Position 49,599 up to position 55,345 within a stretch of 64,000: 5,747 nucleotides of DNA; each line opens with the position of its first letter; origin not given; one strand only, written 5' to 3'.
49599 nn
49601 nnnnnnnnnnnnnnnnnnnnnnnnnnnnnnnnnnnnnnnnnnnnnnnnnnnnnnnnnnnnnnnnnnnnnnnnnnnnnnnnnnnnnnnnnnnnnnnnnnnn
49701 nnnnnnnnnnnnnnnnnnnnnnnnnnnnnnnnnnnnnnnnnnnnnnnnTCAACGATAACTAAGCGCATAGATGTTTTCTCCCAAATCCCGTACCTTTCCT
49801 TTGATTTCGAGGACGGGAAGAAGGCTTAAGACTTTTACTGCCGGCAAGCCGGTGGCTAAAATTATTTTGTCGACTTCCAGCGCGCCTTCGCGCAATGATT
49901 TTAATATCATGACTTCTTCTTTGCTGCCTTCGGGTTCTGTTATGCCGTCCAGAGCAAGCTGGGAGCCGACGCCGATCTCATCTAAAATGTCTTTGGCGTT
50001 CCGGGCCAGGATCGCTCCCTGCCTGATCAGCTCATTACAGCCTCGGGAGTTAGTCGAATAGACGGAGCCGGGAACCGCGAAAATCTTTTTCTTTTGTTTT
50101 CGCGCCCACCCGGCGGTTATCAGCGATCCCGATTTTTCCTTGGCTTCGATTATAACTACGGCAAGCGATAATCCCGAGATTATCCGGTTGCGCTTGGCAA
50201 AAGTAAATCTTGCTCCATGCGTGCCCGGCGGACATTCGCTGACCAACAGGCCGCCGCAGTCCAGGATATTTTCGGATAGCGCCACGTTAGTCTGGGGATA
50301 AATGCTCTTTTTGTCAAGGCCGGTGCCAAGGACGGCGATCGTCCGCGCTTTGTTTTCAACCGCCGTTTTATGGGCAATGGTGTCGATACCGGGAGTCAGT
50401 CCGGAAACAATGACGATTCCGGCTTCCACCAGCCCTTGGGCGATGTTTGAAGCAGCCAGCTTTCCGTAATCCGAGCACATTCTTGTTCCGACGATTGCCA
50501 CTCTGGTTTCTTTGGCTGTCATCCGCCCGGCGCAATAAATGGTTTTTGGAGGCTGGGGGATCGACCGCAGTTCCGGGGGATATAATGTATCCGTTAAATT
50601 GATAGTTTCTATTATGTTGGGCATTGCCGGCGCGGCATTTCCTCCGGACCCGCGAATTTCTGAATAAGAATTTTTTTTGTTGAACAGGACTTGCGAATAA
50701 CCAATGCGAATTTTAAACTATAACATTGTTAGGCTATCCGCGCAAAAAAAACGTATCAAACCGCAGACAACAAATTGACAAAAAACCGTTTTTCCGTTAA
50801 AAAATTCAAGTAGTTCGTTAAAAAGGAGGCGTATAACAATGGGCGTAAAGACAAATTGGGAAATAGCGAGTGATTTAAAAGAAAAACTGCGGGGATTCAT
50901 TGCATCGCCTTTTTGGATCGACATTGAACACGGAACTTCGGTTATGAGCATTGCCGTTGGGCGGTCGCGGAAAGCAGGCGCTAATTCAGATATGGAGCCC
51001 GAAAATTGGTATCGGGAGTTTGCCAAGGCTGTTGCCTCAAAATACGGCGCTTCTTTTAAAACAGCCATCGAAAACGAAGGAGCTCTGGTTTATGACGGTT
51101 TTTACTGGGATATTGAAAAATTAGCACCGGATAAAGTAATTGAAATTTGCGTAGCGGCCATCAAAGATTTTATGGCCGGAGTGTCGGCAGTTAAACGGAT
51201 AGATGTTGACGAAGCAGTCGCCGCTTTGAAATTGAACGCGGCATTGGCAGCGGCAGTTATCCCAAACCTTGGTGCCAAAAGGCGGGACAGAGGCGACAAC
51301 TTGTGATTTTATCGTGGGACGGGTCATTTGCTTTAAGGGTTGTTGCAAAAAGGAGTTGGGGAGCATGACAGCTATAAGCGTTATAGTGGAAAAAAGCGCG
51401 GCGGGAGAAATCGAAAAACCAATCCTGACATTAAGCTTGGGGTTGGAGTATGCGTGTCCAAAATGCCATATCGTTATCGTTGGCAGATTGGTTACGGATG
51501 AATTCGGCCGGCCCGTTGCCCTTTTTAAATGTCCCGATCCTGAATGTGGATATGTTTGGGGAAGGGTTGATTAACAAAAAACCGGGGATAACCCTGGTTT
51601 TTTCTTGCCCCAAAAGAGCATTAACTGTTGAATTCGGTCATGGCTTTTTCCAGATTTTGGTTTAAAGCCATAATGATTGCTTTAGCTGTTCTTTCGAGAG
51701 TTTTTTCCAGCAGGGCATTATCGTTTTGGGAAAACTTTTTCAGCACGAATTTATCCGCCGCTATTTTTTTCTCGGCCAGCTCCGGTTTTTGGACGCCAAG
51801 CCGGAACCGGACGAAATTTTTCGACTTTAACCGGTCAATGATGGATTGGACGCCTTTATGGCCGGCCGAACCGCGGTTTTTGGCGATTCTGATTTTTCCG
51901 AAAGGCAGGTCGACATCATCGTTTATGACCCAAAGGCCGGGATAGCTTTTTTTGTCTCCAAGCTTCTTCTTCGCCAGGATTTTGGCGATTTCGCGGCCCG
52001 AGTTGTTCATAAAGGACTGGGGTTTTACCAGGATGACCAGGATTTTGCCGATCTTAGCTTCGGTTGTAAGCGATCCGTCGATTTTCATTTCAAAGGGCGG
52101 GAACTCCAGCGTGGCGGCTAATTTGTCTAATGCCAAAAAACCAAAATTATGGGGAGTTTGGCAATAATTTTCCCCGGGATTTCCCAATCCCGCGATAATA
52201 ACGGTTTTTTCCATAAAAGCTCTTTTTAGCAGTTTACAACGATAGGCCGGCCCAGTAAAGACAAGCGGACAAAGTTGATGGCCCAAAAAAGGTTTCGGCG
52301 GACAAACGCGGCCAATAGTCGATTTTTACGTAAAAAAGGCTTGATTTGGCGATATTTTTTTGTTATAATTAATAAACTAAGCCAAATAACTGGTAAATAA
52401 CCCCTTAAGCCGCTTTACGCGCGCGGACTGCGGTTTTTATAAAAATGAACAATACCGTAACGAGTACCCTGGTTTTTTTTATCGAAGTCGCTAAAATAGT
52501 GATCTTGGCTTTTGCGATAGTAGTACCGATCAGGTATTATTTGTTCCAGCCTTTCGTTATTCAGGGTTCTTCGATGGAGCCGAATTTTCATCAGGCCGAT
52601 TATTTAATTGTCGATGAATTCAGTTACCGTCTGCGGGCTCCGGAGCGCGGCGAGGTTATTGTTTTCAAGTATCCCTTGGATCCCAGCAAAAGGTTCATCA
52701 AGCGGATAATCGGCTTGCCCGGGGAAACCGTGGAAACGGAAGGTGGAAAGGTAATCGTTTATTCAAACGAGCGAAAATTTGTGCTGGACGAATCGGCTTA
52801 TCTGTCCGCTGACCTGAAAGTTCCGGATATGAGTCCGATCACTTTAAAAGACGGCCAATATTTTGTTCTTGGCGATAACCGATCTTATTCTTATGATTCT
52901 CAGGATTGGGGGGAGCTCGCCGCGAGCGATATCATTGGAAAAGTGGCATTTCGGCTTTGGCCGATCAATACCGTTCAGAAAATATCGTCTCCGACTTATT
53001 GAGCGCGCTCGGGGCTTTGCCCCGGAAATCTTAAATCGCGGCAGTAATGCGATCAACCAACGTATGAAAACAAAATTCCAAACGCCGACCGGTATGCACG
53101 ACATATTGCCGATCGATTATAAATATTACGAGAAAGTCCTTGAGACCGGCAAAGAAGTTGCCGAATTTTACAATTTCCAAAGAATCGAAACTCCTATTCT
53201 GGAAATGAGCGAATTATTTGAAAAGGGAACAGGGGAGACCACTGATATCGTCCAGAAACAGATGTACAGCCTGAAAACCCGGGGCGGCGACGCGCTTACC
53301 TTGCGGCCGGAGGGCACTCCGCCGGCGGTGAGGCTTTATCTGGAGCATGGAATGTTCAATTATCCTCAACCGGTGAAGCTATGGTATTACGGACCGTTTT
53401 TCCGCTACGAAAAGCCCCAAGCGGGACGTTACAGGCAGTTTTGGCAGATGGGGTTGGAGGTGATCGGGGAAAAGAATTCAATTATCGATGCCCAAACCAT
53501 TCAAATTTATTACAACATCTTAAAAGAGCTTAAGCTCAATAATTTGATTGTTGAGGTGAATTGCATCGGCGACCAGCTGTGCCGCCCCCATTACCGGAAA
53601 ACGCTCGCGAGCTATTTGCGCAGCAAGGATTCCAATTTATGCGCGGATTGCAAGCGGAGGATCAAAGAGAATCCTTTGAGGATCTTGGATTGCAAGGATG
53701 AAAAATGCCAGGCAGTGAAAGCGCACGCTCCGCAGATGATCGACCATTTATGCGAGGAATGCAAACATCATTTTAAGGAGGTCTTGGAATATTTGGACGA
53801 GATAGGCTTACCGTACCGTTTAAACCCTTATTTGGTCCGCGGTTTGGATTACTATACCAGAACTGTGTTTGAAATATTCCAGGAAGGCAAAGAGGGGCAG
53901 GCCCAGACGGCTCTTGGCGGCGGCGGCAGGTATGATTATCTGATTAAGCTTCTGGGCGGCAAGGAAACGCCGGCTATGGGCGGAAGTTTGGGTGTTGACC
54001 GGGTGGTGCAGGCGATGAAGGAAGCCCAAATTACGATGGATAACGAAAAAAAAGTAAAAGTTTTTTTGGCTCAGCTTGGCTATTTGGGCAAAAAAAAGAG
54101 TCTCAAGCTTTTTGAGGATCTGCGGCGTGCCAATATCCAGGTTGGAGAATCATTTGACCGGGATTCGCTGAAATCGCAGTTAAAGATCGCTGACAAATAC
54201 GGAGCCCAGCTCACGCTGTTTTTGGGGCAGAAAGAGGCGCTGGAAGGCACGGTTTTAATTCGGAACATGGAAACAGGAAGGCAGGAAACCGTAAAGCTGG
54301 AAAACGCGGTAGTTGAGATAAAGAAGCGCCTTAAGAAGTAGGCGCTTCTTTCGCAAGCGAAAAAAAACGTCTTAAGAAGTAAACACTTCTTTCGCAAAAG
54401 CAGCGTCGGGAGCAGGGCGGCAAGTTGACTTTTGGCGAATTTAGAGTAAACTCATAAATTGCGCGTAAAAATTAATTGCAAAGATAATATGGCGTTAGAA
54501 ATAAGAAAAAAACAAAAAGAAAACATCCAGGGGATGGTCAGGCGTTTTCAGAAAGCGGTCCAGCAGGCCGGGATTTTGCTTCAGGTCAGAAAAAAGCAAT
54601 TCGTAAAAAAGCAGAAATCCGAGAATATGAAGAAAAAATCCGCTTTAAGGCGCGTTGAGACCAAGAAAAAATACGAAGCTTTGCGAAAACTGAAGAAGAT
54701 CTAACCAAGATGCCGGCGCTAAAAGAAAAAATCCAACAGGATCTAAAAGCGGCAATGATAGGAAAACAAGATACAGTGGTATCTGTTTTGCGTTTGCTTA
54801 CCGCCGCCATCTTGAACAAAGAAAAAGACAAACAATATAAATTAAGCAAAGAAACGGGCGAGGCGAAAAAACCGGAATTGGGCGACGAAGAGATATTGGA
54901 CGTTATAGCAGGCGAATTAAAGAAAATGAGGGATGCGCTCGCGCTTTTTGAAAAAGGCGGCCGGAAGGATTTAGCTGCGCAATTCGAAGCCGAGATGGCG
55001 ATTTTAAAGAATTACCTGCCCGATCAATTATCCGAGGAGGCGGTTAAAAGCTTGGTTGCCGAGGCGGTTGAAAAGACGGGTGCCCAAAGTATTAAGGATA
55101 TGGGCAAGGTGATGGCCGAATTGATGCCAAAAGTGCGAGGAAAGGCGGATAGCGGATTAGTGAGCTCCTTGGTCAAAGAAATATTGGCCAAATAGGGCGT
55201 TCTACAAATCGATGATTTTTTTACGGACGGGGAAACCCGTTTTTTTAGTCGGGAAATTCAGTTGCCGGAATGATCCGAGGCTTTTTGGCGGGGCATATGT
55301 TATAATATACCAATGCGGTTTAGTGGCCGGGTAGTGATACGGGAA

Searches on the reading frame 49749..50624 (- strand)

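Call 62: search_protein_families(library=pfam, proteins=[window:49749-50624:-], max_evalue=0.01)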
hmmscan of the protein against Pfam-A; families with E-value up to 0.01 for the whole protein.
window:49749-50624:- (291 aa): 4 families
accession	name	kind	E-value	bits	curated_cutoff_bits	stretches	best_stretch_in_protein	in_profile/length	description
PF02481.21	DNA_processg_A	-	7.3e-70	234.9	29.6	1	5-206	7-209/212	DNA recombination-mediator protein A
PF17782.7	DprA_WH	-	1.7e-07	31.6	22.9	1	230-281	7-58/61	DprA winged helix domain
PF18306.6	LDcluster4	-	0.0023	18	26.3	0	41-101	3-64/151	SLOG cluster4 family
PF10686.14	YAcAr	-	0.0048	17.1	28.2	0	40-97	1-58/66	YspA, cpYpsA-related SLOG family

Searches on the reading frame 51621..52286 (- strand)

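Call 63: search_protein_families(library=pfam, proteins=[window:51621-52286:-], max_evalue=0.01)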
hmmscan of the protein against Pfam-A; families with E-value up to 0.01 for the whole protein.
window:51621-52286:- (221 aa): 1 family
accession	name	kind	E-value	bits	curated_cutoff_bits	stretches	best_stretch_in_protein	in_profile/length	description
PF01195.25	Pept_tRNA_hydro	-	3.5e-50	170.8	27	1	30-220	1-183/183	Peptidyl-tRNA hydrolase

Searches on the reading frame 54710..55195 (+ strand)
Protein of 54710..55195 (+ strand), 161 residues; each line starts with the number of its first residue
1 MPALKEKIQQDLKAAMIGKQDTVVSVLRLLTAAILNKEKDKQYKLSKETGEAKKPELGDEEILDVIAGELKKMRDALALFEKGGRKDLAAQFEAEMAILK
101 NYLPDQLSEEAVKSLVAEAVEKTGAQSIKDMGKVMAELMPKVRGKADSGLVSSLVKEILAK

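Call 63: search_protein_families(library=pfam, proteins=[window:54710-55195:+], max_evalue=0.01)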
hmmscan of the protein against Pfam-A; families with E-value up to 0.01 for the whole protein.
window:54710-55195:+ (161 aa): 2 families
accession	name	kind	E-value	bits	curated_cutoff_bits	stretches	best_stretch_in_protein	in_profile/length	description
PF09424.15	YqeY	-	6.3e-44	150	27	1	5-159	1-143/143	Yqey-like protein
PF02637.23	GatB_Yqey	-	0.002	18.4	27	1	109-159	95-148/148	GatB domain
